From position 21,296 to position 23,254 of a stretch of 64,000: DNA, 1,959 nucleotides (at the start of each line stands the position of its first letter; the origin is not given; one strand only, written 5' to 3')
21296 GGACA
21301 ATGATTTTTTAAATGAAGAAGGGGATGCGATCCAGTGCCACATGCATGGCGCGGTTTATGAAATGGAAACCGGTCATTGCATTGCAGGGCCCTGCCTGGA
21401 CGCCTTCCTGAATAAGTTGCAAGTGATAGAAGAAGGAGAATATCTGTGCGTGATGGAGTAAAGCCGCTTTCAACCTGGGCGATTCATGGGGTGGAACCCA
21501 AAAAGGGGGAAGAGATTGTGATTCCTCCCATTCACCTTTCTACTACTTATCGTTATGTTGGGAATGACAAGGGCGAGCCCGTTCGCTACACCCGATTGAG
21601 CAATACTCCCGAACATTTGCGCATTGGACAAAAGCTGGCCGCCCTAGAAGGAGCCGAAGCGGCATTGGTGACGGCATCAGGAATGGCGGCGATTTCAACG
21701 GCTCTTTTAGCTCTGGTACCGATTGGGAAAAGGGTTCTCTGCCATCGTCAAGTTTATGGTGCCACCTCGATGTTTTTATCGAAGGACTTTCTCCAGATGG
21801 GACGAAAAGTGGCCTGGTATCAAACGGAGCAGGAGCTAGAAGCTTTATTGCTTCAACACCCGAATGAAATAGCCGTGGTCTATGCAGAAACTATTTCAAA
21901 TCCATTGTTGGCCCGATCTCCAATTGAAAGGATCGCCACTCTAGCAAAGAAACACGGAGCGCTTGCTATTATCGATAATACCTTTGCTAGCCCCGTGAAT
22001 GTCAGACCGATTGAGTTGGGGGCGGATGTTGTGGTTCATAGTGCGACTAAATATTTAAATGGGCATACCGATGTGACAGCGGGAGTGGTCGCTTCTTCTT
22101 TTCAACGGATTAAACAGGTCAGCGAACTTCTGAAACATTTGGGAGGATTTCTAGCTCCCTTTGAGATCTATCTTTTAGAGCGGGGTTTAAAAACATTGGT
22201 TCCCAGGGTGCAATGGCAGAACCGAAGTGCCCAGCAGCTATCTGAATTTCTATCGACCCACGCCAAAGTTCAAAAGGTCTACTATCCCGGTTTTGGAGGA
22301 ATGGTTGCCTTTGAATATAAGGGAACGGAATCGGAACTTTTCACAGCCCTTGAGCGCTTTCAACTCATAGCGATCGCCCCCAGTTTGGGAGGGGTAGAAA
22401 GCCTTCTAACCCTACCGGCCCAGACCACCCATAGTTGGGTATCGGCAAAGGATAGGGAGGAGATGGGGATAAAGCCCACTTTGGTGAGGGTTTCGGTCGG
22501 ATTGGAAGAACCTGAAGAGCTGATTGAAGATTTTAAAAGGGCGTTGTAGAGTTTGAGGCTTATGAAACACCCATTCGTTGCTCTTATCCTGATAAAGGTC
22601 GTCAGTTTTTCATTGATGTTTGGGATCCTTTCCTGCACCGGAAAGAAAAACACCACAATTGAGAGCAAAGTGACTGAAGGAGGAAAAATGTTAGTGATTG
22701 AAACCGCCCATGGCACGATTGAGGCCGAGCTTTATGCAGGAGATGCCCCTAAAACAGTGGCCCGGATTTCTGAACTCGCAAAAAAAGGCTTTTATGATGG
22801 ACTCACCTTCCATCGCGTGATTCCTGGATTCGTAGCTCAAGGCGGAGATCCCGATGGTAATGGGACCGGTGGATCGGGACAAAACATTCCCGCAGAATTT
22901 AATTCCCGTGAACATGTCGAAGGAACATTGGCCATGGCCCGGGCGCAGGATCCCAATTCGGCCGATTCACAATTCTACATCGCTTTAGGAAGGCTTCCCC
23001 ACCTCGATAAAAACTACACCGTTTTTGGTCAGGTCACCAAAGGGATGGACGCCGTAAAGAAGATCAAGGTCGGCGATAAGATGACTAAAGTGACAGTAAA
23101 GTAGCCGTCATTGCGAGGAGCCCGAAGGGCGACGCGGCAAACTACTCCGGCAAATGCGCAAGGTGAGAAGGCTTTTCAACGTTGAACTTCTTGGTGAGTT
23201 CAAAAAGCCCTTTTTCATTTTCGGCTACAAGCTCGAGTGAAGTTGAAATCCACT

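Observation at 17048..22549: LysR-controlled divergent locus with an FAD-oxidoreductase::alpha-oxoamine-synthase fusion, Rieske ferredoxin and PLP gamma-enzyme: candidate small-molecule/signal biosynthesis system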

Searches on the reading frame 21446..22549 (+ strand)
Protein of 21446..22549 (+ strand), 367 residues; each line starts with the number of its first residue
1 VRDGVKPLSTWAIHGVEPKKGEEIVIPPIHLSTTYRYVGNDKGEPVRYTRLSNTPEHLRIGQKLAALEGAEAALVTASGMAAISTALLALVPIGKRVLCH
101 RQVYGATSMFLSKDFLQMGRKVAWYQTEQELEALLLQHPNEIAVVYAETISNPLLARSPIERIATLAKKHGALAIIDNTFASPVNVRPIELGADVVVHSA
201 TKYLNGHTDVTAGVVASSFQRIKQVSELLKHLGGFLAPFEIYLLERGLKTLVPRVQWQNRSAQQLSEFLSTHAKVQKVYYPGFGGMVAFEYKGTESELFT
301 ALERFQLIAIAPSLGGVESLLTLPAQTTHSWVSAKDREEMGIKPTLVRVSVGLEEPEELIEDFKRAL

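Call 3: search_protein_families(library=pfam, proteins=[window:21446-22549:+], max_evalue=0.01)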
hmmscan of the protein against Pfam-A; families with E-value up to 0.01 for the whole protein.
window:21446-22549:+ (367 aa): 4 families
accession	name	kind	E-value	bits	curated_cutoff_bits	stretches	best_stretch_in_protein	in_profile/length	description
PF01053.26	Cys_Met_Meta_PP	-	1.1e-102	343.9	27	1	10-367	2-380/381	Cys/Met metabolism PLP-dependent enzyme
PF00155.27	Aminotran_1_2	-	4.4e-06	26.6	19.7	1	52-183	39-191/361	Aminotransferase class I and II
PF01212.27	Beta_elim_lyase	-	9.3e-06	25.6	27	1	55-272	32-268/288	Beta-eliminating lyase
PF00266.25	Aminotran_5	-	0.003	17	21.5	1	128-210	129-208/371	Aminotransferase class-V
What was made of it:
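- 20747..23104 (+): DUF2203, Rieske, Cys/Met-PLP (trans-sulfuration family) and cyclophilin genes. NOT part of the cassette. They are the right flank of the insertion and the remainder of the host operon, now abutting lysR. Pfam (call 3).
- Checked: Cys_Met_Meta_PP, 21446-22549 (E 1e-102) (call 3).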

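Call 4: search_protein_families(library=ncbifam, proteins=[window:21446-22549:+], max_evalue=0.01)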
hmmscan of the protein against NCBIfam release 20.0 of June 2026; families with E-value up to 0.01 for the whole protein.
window:21446-22549:+ (367 aa): 53 families (the best 25 are shown)
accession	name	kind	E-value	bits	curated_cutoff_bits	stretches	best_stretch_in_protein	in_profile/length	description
NF006347.0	PRK08574.1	equivalog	2.8e-92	309.4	477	1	11-367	6-382/385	cystathionine gamma-synthase family protein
TIGR01328.1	met_gam_lyase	equivalog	9.3e-87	291.4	549.7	1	9-367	5-388/391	methionine gamma-lyase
TIGR02080.1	O_succ_thio_ly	equivalog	2.2e-83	280.1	504.55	1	13-367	10-379/382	cystathionine gamma-synthase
NF005047.0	PRK06460.1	equivalog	2.6e-80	270.1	501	1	16-367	12-372/376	hypothetical protein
NF005577.0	PRK07269.1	equivalog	1e-79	268.4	620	1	14-367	14-362/364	cystathionine gamma-synthase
NF005695.0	PRK07503.1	equivalog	7e-79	265.4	666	1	6-367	8-394/403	methionine gamma-lyase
NF006095.0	PRK08247.1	equivalog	1.2e-78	264.5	585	1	24-367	23-363/369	methionine biosynthesis PLP-dependent protein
NF005026.0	PRK06434.1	equivalog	7.7e-77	258.7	634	1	36-367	46-382/385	cystathionine gamma-lyase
NF005263.0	PRK06767.1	equivalog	8.5e-77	258.7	617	1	10-367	8-383/392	methionine gamma-lyase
NF006003.0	PRK08133.1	equivalog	1e-75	255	522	1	46-367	58-394/396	O-succinylhomoserine sulfhydrylase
NF005810.0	PRK07671.1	equivalog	2.9e-75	253.6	594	1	13-367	8-376/377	bifunctional cystathionine gamma-lyase/homocysteine desulfhydrase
TIGR01325.1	O_suc_HS_sulf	equivalog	5.2e-75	252.4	510.05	1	46-367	46-380/380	O-succinylhomoserine sulfhydrylase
NF006097.0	PRK08249.1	equivalog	5.6e-75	252.2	600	1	38-367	50-393/402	cystathionine gamma-synthase family protein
NF004876.0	PRK06234.1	subfamily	2.7e-74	250.6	666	1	36-367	48-395/400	methionine gamma-lyase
NF005976.0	PRK08064.1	equivalog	1.2e-73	248.4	627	1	25-367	25-380/390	cystathionine beta-lyase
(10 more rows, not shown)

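Call 40: list_cluster_members(proteins=[P0001, window:21446-22549:+, window:20747-21127:+, window:21120-21461:+, window:25281-26552:-, window:22553-23104:+])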
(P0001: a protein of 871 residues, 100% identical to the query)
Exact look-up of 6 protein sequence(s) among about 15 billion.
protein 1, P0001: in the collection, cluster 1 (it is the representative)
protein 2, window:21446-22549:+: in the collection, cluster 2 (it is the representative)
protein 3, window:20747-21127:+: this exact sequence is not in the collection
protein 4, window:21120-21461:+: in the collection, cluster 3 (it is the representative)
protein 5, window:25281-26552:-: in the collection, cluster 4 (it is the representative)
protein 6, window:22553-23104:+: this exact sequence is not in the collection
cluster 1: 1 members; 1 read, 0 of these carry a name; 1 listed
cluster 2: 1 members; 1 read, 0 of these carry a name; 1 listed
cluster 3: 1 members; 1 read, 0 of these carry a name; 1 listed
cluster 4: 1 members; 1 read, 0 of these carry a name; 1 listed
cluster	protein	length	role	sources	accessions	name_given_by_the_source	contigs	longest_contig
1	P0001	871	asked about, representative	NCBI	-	-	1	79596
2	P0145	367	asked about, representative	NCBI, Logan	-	-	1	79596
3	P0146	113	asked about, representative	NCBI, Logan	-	-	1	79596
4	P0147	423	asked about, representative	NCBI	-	-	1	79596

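Call 63: find_homologous_proteins(query=window:21446-22549:+, max_evalue=1e-60)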
Query window:21446-22549:+ (367 aa): 6701 proteins with E <= 1e-60 among 8000 candidates; the best 120 are listed.
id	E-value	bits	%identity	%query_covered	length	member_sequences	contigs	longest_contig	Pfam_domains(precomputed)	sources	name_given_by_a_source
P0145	5.7e-238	807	100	100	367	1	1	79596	PF00155.28,PF01212.28,PF01053.27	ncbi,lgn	-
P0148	4.6e-102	360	48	98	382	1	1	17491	PF00155.28,PF01212.28,PF01053.27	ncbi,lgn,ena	-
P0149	8.4e-100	353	50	98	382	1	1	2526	PF01053.27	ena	-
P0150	8.2e-99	349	49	100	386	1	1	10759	PF00155.28,PF01053.27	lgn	-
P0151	8.3e-99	349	49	100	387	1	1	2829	PF01053.27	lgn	-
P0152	9.3e-99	349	48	100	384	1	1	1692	PF01053.27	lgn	-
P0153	1.2e-98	349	50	99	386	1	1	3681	PF00155.28,PF00266.26,PF01053.27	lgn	-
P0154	2.0e-98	348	48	97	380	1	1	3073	PF00155.28,PF01053.27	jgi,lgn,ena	-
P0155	3.7e-98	347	49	98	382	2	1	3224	PF00155.28,PF01053.27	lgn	-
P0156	3.9e-98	347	49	98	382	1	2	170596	PF00155.28,PF00266.26,PF01053.27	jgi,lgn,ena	-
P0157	7.0e-98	346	48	98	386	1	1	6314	PF00155.28,PF01212.28,PF01053.27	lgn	-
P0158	1.0e-97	346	49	98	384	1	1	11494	PF01053.27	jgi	jgi:cystathionine beta-lyase/cystathionine gamma-synthase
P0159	2.5e-97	345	47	100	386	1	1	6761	PF00155.28,PF01212.28,PF01053.27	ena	-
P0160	4.5e-97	344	48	99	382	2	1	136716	PF00155.28,PF00266.26,PF01053.27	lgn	-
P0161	5.1e-97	344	48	98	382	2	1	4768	PF01053.27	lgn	-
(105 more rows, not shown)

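Call 64: find_encoding_contigs(protein=P0148, flank=5000, max_places=2)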
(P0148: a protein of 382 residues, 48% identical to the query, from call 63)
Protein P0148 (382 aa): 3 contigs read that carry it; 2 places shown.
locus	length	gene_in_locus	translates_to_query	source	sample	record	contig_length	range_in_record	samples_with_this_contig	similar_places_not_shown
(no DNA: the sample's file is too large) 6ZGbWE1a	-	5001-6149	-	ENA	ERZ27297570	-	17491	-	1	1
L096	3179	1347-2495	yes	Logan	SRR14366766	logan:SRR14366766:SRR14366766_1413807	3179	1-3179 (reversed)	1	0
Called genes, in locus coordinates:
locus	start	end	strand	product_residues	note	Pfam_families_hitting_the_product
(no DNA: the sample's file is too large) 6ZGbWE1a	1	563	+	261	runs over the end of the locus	PF12679:ABC2_membrane_2, PF12730:ABC2_membrane_4, PF12698:ABC2_membrane_3, PF13346:ABC2_membrane_5 (weak)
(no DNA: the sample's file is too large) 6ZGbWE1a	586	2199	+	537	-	PF23357:DUF7088 (weak), PF09822:ABC_transp_aux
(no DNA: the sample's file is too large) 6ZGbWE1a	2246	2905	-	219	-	PF00814:TsaD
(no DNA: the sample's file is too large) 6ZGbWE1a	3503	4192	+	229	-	PF00481:PP2C (faint), PF13672:PP2C_2, PF07228:SpoIIE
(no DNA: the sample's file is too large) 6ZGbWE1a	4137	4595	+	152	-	PF09969:DUF2203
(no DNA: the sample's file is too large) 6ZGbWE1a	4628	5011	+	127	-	PF00355:Rieske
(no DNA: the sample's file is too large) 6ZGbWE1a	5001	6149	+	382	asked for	PF01053:Cys_Met_Meta_PP, PF00155:Aminotran_1_2 (weak), PF01212:Beta_elim_lyase (faint)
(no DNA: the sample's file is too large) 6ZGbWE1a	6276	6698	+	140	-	PF00160:Pro_isomerase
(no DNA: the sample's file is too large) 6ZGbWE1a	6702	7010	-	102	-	-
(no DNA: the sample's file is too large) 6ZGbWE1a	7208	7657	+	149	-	-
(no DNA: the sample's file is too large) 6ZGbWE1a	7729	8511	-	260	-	PF02582:DUF155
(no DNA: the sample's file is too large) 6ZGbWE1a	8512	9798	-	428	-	PF05496:RuvB_N, PF00158:Sigma54_activat (faint), PF13173:AAA_14 (weak), PF00004:AAA, PF07728:AAA_5, PF16193:AAA_assoc_2, PF12002:MgsA_C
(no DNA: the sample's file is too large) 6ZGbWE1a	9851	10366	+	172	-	?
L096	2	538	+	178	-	?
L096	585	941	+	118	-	PF09969:DUF2203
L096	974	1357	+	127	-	PF00355:Rieske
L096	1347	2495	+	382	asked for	PF01053:Cys_Met_Meta_PP, PF00155:Aminotran_1_2 (weak), PF01212:Beta_elim_lyase (faint)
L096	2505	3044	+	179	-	PF00160:Pro_isomerase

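Call 65: find_encoding_contigs(protein=P0156, flank=5000, max_places=2)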
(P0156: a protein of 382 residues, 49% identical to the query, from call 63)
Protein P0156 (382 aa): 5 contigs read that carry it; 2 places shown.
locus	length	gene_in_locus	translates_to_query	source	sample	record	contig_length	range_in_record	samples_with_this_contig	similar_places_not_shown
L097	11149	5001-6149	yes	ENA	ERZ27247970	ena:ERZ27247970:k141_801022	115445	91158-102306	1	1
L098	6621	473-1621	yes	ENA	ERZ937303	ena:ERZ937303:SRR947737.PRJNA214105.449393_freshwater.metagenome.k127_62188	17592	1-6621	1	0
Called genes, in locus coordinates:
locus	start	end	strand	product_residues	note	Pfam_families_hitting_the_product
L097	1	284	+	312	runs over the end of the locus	PF00005:ABC_tran, PF13304:AAA_21 (weak)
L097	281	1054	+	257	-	PF12679:ABC2_membrane_2, PF12730:ABC2_membrane_4 (weak), PF12698:ABC2_membrane_3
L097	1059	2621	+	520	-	PF23357:DUF7088, PF09822:ABC_transp_aux, PF23355:IFT52_GIFT (faint)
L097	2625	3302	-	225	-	PF00814:TsaD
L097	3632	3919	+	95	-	-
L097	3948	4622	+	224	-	PF13672:PP2C_2, PF00481:PP2C (weak), PF07228:SpoIIE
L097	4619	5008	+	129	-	PF00355:Rieske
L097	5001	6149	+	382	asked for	PF01053:Cys_Met_Meta_PP, PF00155:Aminotran_1_2 (weak), PF00266:Aminotran_5 (weak)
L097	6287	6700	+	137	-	PF00160:Pro_isomerase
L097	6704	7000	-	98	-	-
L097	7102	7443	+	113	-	PF00076:RRM_1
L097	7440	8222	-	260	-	PF02582:DUF155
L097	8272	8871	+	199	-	-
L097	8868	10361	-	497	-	PF05496:RuvB_N, PF00158:Sigma54_activat (faint), PF14532:Sigma54_activ_2 (faint), PF00004:AAA, PF07728:AAA_5, PF16193:AAA_assoc_2, PF12002:MgsA_C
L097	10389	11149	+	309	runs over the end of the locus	PF03739:LptF_LptG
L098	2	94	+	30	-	?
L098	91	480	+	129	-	PF00355:Rieske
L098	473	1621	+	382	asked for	PF01053:Cys_Met_Meta_PP, PF00155:Aminotran_1_2 (weak), PF00266:Aminotran_5 (weak)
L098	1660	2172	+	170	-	PF00160:Pro_isomerase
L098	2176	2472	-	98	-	-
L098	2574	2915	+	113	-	PF00076:RRM_1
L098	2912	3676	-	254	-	PF02582:DUF155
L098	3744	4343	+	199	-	-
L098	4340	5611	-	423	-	PF05496:RuvB_N, PF00158:Sigma54_activat (faint), PF14532:Sigma54_activ_2 (faint), PF00004:AAA, PF07728:AAA_5, PF16193:AAA_assoc_2, PF12002:MgsA_C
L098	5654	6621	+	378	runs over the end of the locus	PF03739:LptF_LptG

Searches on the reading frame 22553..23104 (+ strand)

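Call 3: search_protein_families(library=pfam, proteins=[window:22553-23104:+], max_evalue=0.01)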
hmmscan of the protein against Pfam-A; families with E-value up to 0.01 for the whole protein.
window:22553-23104:+ (183 aa): 1 family
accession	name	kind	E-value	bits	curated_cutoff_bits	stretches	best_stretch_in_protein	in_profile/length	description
PF00160.26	Pro_isomerase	-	4.3e-45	154.2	21.7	1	47-176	2-142/159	Cyclophilin type peptidyl-prolyl cis-trans isomerase/CLD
